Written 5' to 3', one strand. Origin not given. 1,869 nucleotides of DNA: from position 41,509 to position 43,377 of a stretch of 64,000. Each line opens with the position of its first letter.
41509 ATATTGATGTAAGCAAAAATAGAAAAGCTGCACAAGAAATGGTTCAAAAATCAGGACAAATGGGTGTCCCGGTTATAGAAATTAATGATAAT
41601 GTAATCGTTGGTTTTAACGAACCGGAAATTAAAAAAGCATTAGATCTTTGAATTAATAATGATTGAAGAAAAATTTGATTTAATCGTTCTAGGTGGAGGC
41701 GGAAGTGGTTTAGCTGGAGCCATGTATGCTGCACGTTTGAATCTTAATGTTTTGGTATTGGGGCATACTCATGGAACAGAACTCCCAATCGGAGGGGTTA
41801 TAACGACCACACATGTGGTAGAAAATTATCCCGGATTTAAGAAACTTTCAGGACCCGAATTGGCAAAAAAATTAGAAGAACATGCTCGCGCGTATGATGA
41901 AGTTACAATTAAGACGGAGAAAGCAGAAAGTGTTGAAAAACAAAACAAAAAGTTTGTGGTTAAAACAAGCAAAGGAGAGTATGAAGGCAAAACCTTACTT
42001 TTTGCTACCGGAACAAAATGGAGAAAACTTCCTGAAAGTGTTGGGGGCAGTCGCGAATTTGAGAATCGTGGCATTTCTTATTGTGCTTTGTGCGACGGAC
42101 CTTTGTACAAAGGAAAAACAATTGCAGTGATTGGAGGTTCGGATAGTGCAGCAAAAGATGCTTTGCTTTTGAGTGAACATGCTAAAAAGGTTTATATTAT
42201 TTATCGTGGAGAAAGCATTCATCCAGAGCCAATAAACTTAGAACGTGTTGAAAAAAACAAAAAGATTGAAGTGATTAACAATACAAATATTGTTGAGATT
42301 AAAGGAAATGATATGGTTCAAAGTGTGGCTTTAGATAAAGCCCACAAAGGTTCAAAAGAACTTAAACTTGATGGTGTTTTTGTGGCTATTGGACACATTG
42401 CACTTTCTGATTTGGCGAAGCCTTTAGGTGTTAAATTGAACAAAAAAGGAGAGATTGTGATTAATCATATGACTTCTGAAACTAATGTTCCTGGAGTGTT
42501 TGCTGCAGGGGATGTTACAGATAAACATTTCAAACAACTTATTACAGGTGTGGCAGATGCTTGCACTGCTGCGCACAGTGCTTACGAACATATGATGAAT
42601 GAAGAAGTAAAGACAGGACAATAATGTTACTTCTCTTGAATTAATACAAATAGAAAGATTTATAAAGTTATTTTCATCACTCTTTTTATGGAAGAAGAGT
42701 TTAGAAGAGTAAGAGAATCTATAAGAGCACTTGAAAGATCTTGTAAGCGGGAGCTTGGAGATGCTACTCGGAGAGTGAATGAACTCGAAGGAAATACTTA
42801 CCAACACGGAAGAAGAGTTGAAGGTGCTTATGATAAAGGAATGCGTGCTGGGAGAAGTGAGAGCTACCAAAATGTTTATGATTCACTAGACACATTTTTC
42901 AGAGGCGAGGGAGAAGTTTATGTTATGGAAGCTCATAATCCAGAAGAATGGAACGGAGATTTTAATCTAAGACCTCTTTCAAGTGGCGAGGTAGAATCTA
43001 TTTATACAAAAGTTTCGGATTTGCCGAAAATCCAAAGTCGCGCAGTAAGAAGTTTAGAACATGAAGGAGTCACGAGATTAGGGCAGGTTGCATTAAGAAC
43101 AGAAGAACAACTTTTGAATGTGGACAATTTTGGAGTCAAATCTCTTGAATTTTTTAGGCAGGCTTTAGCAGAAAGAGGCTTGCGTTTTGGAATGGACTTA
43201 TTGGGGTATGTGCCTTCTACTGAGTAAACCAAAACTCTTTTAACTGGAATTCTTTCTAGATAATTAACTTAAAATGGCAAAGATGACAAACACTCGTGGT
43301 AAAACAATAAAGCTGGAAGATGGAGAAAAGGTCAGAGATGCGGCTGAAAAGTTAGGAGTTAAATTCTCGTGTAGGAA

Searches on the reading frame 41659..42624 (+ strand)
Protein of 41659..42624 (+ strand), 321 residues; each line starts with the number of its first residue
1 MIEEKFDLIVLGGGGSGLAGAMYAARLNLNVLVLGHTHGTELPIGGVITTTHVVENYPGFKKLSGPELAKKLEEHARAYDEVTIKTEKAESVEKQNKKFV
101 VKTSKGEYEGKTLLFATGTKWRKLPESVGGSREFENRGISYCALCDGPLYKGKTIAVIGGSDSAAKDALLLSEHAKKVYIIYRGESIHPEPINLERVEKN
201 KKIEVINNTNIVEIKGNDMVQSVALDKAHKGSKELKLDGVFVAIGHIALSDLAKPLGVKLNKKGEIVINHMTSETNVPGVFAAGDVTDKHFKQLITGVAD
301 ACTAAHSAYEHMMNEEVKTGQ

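Call 9: search_protein_families(library=pfam, proteins=[window:41659-42624:+], max_evalue=0.01)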
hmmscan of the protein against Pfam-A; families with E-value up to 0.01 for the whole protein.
window:41659-42624:+ (321 aa): 7 families
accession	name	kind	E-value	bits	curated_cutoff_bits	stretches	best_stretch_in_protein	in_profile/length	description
PF07992.20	Pyr_redox_2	-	4.8e-41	141.5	26.1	1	6-299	1-289/291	Pyridine nucleotide-disulphide oxidoreductase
PF13738.12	Pyr_redox_3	-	1.9e-26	93.5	30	1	61-284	76-305/305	Pyridine nucleotide-disulphide oxidoreductase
PF00070.33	Pyr_redox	-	9.3e-11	42.5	22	1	155-225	2-79/82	Pyridine nucleotide-disulphide oxidoreductase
PF01134.28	GIDA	-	3.8e-05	23.4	22.1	0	7-38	1-32/391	Glucose inhibited division protein A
PF03486.20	HI0933_like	-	4e-05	23.6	50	0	7-38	2-33/244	HI0933-like protein Rossmann domain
PF01266.30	DAO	-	0.00026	21.1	27.9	0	7-34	1-28/353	FAD dependent oxidoreductase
PF00890.30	FAD_binding_2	-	0.00037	20.3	20.4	0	7-38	1-32/414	FAD binding domain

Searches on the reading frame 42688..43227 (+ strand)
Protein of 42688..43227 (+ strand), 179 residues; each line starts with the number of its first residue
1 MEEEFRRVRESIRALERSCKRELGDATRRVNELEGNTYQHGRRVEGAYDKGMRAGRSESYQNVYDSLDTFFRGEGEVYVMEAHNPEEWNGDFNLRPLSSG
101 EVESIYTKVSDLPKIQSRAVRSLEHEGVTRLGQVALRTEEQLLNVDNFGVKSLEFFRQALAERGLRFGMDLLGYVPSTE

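Call 9: search_protein_families(library=pfam, proteins=[window:42688-43227:+], max_evalue=0.01)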
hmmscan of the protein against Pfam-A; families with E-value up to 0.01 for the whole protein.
window:42688-43227:+ (179 aa): 1 family
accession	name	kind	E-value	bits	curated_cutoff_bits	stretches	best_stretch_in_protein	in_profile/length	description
PF03118.21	RNA_pol_A_CTD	-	2.5e-07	30.8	23.8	1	115-161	20-66/67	Bacterial RNA polymerase, alpha chain C terminal domain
